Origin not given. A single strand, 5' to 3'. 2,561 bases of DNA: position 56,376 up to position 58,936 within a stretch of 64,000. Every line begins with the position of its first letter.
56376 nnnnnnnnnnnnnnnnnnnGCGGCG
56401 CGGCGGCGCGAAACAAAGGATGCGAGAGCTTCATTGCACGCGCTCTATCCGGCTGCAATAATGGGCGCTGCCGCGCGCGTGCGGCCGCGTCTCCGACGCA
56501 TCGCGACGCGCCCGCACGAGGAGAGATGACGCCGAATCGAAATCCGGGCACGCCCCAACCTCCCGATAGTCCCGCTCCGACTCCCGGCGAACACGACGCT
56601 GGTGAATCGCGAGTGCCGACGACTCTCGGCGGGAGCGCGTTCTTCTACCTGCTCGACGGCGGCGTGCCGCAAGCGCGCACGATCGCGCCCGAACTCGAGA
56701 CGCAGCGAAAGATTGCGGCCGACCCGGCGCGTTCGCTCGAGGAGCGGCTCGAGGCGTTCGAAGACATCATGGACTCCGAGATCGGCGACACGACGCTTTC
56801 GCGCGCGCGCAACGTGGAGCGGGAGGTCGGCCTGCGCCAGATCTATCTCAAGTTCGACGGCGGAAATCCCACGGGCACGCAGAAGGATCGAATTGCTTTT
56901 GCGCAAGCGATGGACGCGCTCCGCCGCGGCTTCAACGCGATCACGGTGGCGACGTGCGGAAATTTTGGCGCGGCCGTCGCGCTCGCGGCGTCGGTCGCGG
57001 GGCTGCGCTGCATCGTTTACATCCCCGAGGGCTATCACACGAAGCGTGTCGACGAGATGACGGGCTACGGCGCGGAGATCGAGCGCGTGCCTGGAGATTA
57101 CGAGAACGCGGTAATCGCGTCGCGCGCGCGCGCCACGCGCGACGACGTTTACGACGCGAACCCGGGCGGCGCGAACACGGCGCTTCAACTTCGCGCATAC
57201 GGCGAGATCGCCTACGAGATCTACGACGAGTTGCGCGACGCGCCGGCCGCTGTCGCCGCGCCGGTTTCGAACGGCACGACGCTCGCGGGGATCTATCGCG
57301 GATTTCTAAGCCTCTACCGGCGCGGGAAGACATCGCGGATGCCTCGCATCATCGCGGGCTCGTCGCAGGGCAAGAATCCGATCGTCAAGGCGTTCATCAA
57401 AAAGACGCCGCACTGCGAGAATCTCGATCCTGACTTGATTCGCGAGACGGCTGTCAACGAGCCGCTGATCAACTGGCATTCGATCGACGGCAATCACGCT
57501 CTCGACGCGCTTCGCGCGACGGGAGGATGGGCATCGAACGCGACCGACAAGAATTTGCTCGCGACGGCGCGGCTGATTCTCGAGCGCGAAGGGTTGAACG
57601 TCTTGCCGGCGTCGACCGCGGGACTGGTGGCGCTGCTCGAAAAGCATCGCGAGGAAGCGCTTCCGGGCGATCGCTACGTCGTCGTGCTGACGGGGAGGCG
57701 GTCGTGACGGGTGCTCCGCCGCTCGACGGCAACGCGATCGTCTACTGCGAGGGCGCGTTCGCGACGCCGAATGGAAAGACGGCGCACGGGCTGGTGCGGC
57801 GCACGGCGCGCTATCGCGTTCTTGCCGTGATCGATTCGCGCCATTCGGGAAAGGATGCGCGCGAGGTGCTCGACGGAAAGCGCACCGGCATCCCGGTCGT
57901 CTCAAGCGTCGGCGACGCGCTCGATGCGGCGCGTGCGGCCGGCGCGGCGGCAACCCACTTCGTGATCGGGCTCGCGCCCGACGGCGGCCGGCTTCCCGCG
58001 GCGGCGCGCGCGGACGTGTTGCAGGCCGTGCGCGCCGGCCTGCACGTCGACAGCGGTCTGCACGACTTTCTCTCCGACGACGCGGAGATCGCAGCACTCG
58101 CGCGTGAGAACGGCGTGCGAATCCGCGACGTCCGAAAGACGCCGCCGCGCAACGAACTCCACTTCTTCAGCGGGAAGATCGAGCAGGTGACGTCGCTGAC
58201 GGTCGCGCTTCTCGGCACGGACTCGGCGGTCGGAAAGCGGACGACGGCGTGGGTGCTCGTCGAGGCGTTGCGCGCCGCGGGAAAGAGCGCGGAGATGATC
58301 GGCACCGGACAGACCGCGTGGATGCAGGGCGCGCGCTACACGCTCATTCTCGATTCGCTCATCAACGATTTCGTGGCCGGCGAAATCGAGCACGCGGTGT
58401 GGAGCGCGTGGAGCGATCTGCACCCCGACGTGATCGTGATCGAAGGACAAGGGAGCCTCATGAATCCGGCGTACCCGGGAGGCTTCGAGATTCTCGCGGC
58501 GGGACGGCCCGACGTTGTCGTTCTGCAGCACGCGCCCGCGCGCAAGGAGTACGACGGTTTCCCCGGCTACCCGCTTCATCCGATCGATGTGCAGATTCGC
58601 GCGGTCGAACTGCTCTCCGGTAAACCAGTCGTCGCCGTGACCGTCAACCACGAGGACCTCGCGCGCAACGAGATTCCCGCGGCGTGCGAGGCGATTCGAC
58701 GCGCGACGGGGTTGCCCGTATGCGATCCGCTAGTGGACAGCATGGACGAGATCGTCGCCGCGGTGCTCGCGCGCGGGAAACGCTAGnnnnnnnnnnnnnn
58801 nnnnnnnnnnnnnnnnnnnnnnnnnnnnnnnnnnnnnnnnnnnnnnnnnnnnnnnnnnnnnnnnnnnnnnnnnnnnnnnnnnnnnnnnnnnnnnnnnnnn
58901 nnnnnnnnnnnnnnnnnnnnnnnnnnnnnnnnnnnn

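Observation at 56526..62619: Four-gene cluster of a Thr-synthase-like PLP enzyme, DUF1611, a PP-loop/creatininase fusion and a dipeptide epimerase; candidate uncharacterised amino-acid or peptide modification pathway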

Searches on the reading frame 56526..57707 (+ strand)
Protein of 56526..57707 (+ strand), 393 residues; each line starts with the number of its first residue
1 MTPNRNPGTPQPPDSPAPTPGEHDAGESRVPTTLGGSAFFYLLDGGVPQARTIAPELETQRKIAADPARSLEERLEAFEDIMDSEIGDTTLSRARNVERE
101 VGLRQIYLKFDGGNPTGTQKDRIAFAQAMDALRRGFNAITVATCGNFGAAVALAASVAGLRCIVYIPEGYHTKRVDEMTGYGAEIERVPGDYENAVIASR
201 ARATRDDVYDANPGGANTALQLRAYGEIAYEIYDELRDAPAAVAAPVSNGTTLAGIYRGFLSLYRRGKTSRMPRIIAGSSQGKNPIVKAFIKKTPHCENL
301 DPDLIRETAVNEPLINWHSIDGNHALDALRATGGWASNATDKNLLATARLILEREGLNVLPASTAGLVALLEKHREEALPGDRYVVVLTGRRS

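Call 3: search_protein_families(library=pfam, proteins=[window:56526-57707:+], max_evalue=0.01)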
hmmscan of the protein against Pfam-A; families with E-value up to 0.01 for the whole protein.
window:56526-57707:+ (393 aa): 1 family
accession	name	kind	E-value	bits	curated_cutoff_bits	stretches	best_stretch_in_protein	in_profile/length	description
PF00291.31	PALP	-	1.5e-56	192.4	35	1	85-390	4-295/295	Pyridoxal-phosphate dependent enzyme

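Call 4: search_protein_families(library=ncbifam, proteins=[window:56526-57707:+], max_evalue=0.01)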
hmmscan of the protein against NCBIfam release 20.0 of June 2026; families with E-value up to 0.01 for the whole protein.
window:56526-57707:+ (393 aa): 42 families (the best 25 are shown)
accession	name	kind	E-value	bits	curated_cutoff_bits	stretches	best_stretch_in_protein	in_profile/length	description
NF004996.0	PRK06381.1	equivalog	2e-126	421.3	266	1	85-392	12-318/319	threonine synthase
NF004170.0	PRK05638.1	equivalog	1.4e-35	122.7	421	1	80-390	58-353/442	threonine synthase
TIGR00260.1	thrC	equivalog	1.6e-31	109.7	167.1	1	73-391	6-334/340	threonine synthase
NF006050.0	PRK08197.1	equivalog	4.6e-31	108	303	1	87-388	79-376/406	threonine synthase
NF005035.0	PRK06450.1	equivalog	2.1e-27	95.9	301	1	104-390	65-332/338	threonine synthase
NF006205.0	PRK08329.1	equivalog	2.9e-18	66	358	1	104-387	72-337/347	threonine synthase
NF006094.0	PRK08246.1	subfamily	2.7e-17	63.2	331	1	72-258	7-187/310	serine/threonine dehydratase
NF007989.0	PRK10717.1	equivalog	5.2e-17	61.9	387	1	82-258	8-196/334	cysteine synthase A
TIGR01137.1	cysta_beta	equivalog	1.3e-16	60.3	510.25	1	82-258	5-189/457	cystathionine beta-synthase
NF008735.0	PRK11761.1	equivalog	5.7e-16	58.6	413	1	82-191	6-118/296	cysteine synthase CysM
NF005292.0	PRK06815.1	equivalog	2.3e-15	56.5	371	1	75-256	8-186/320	threonine/serine dehydratase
TIGR01136.1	cysKM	subfamily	3.7e-15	56.1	344.15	1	84-256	3-180/299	cysteine synthase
TIGR01139.1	cysK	equivalog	4.8e-14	52.3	350.95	1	84-256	3-180/298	cysteine synthase A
TIGR01138.1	cysM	equivalog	8e-14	51.8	394.2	1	84-188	4-111/290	cysteine synthase B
NF009057.0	PRK12391.1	equivalog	1.7e-13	50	366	1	88-192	79-188/441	TrpB-like pyridoxal phosphate-dependent enzyme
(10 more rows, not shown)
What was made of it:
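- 56526..57707 (+): Gene 1: Thr-synthase-like fold-type II PLP enzyme, 393 aa. NCBI calls a 364-aa product starting at GTG 56613. The PLP-lysine motif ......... lies at 56865-56891 and the invariant ATCGNFG at 56949-56969. PALP E 1.5e-56 and NF004996 421 bits (calls 3, 4).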

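Call 18: search_solved_structures(query=window:56526-57707:+, max_evalue=1e-10)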
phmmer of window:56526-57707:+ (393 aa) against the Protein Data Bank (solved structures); distinct sequences matched with E-value up to 1e-10: 26.
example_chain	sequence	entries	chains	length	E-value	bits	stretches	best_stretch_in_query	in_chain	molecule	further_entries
2zsj_A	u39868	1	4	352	1.8e-30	109.6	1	86-390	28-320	Threonine synthase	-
2d1f_A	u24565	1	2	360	3.2e-26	95.6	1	87-374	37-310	Threonine synthase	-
1uim_A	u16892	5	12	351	4.4e-26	95.2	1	98-390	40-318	Threonine Synthase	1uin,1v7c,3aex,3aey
6cgq_A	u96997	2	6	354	3.1e-25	92.4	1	87-391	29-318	Threonine synthase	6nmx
1m54_A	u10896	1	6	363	7e-16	61.6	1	79-258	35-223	CYSTATHIONINE BETA-SYNTHASE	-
8stw_A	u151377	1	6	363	7e-16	61.6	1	79-258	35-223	Cystathionine beta-synthase, K384N variant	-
5mms_A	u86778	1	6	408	1.1e-15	61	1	80-258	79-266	Cystathionine beta-synthase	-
1jbq_A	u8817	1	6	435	1.3e-15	60.7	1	79-258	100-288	CYSTATHIONINE BETA-SYNTHASE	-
5ohx_A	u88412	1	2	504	1.9e-15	60.2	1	80-264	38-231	Cystathionine beta-synthase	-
9sqq_A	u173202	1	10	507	2.2e-15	60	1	80-258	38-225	Cystathionine beta-synthase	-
9shm_A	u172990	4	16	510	2.2e-15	60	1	80-258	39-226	Cystathionine beta-synthase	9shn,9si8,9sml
4pcu_A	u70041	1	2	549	2.5e-15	59.8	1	80-258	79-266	Cystathionine beta-synthase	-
4l27_B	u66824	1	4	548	2.8e-15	59.6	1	80-258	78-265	Cystathionine beta-synthase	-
4l0d_A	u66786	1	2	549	2.8e-15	59.6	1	80-258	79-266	Cystathionine beta-synthase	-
4l3v_B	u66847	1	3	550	2.8e-15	59.6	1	80-258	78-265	Cystathionine beta-synthase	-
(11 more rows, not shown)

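Call 38: search_solved_structures(query=window:56526-57707:+, max_evalue=1e-24, show_alignments=3)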
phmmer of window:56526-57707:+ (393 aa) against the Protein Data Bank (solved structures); distinct sequences matched with E-value up to 1e-24: 4.
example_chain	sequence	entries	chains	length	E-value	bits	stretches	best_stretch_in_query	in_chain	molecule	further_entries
2zsj_A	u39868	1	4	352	1.8e-30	109.6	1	86-390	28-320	Threonine synthase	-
2d1f_A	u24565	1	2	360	3.2e-26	95.6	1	87-374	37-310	Threonine synthase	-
1uim_A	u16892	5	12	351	4.4e-26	95.2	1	98-390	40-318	Threonine Synthase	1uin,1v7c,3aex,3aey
6cgq_A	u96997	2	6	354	3.1e-25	92.4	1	87-391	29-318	Threonine synthase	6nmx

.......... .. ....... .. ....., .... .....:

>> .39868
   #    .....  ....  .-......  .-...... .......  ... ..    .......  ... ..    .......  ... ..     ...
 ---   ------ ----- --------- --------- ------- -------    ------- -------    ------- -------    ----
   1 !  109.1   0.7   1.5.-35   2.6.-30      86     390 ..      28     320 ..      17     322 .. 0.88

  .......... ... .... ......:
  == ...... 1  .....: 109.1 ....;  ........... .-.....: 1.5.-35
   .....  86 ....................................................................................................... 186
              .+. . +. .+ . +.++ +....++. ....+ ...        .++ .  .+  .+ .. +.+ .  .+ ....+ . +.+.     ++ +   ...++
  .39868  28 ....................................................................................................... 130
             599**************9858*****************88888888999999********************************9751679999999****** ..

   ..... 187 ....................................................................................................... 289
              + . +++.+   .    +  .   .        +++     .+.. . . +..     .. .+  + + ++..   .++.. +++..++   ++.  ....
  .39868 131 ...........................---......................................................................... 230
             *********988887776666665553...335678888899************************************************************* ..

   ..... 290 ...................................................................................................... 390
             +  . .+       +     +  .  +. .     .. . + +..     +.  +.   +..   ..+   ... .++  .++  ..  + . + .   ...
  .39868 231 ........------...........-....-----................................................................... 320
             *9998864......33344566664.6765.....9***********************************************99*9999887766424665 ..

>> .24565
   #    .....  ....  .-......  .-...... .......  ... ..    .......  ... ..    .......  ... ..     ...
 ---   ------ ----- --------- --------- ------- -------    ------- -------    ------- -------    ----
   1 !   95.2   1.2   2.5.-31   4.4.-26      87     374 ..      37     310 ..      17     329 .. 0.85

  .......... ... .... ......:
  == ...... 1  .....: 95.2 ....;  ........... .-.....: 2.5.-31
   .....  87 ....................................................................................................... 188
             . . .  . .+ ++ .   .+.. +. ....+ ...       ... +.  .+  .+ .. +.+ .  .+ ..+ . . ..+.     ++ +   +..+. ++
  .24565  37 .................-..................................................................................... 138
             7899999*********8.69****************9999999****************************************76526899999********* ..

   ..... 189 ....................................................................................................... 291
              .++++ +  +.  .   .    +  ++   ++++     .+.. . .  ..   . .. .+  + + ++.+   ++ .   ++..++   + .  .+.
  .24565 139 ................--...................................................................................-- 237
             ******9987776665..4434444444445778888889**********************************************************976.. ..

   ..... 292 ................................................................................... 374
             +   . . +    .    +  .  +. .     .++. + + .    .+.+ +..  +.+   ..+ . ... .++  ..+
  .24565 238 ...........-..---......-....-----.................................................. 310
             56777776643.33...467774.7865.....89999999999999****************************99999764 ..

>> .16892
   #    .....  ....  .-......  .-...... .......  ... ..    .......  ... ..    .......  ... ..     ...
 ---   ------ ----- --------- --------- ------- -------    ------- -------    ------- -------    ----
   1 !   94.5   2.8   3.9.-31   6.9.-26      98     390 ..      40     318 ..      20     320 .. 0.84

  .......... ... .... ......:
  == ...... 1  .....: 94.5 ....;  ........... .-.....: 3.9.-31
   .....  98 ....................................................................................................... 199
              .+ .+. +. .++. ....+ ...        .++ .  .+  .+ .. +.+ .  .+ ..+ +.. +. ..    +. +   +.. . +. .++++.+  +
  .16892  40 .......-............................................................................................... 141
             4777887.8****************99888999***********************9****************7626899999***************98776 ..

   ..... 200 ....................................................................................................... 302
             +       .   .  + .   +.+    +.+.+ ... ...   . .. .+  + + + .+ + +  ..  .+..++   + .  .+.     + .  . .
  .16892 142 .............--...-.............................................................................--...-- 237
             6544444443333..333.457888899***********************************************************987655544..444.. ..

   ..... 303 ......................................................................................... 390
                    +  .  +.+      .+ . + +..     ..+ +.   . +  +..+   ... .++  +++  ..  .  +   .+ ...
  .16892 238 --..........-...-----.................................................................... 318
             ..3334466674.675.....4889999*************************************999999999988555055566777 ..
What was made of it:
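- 56526..57707 (+): Best solved relatives are threonine synthases, E 1.8e-30 (calls 18, 38).
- On Threonine synthase (ThrC): All three solved ThrCs in call 38 have STGNT and R-[IL]-EGQKT.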

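Call 77: list_cluster_members(proteins=[P0001, window:56526-57704:+, window:57704-58783:+, window:61552-62616:+, window:61405-62616:+])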
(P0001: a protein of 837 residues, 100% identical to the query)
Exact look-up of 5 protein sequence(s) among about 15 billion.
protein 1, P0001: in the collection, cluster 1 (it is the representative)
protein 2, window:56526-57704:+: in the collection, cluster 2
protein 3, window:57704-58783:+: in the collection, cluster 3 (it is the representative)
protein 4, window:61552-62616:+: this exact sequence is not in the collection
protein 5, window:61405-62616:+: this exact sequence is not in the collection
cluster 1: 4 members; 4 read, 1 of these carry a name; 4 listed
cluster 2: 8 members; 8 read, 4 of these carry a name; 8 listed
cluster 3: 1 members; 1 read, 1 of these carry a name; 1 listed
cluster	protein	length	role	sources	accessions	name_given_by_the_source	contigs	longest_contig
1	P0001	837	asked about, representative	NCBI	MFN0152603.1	MAG: creatininase family protein [bacterium]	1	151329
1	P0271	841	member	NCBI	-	-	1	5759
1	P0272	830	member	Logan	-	-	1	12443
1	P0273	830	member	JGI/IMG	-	-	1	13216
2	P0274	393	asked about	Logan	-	-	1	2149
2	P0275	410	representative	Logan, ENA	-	-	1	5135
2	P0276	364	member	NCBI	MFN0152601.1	MAG: pyridoxal-phosphate dependent enzyme [bacterium]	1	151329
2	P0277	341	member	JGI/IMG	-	threonine synthase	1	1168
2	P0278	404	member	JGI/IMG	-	threonine synthase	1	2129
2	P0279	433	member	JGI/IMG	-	threonine synthase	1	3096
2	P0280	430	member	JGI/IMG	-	-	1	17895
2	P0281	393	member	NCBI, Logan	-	-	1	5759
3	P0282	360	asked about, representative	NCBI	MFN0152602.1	MAG: DUF1611 domain-containing protein [bacterium]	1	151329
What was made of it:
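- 57704..58786 (+): Gene 2: DUF1611 protein (DgcN family), 360 aa, made of a Rossmann-like N domain and a P-loop domain. The Walker-A-like motif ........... lies at 58214-58246. The start GTG overlaps the gene 1 stop (GTGA). The exact 360-aa product is in NCBI as MFN0152602.1 (call 77).
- On Threonine synthase (ThrC): NCBI itself names this product only 'PLP-dependent enzyme' (call 77).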

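Call 95: search_protein_families(library=padloc, proteins=[window:56526-57707:+], max_evalue=0.01)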
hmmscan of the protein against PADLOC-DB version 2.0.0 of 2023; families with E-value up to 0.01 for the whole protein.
window:56526-57707:+ (393 aa): 0 families

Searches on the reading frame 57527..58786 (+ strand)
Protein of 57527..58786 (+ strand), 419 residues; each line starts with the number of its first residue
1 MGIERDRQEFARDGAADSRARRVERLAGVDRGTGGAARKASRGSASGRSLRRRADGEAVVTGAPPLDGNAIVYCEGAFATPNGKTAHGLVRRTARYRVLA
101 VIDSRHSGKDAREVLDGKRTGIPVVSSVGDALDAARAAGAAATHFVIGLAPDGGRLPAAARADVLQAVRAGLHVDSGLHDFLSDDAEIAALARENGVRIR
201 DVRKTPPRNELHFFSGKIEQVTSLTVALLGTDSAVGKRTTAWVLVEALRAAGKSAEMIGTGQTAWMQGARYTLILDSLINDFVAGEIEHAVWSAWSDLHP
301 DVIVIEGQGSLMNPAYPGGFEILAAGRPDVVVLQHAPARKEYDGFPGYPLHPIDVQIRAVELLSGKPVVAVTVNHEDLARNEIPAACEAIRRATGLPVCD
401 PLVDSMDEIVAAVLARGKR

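Call 3: search_protein_families(library=pfam, proteins=[window:57527-58786:+], max_evalue=0.01)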
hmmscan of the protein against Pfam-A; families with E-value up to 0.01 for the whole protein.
window:57527-58786:+ (419 aa): 2 families
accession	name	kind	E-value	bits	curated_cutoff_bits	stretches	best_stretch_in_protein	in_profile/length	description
PF07755.17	DUF1611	-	4.8e-63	212.7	25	1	213-410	2-201/201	Domain of unknown function (DUF1611_C) P-loop domain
PF17396.8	DUF1611_N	-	1.7e-26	92.8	22.6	1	105-204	2-94/95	Domain of unknown function (DUF1611_N) Rossmann-like domain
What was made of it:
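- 57704..58786 (+): PF17396 plus PF07755 (call 3).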

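Call 4: search_protein_families(library=ncbifam, proteins=[window:57527-58786:+], max_evalue=0.01)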
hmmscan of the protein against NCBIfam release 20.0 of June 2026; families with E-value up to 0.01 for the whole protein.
window:57527-58786:+ (419 aa): 1 family
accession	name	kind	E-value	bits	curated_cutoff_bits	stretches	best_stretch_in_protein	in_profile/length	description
NF041892.1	DgcN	equivalog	4.2e-46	157.4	480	1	132-412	47-325/326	N-acetyltransferase DgcN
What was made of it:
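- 57704..58786 (+): The DgcN model scores 157 bits, below its cutoff of 480 (call 4).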

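Call 17: search_solved_structures(query=window:57704-58786:+, max_evalue=0.01)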
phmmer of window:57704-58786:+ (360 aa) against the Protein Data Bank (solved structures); distinct sequences matched with E-value up to 0.01: 3.
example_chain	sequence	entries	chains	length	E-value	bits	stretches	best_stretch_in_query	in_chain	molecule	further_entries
2g0t_A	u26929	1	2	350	2.1e-42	148.6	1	12-314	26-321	conserved hypothetical protein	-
2obn_A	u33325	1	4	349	2.7e-30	108.8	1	11-355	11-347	Hypothetical protein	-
7xrj_A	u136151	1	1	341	2.9e-30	108.7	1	72-354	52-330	Putative NAD-dependent epimerase/dehydratase family protein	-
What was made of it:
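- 57704..58786 (+): Solved relatives are 2g0t, 2obn and 7xrj (call 17).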

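Call 95: search_protein_families(library=padloc, proteins=[window:57704-58786:+], max_evalue=0.01)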
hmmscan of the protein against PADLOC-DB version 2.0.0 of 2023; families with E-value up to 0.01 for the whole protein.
window:57704-58786:+ (360 aa): 0 families
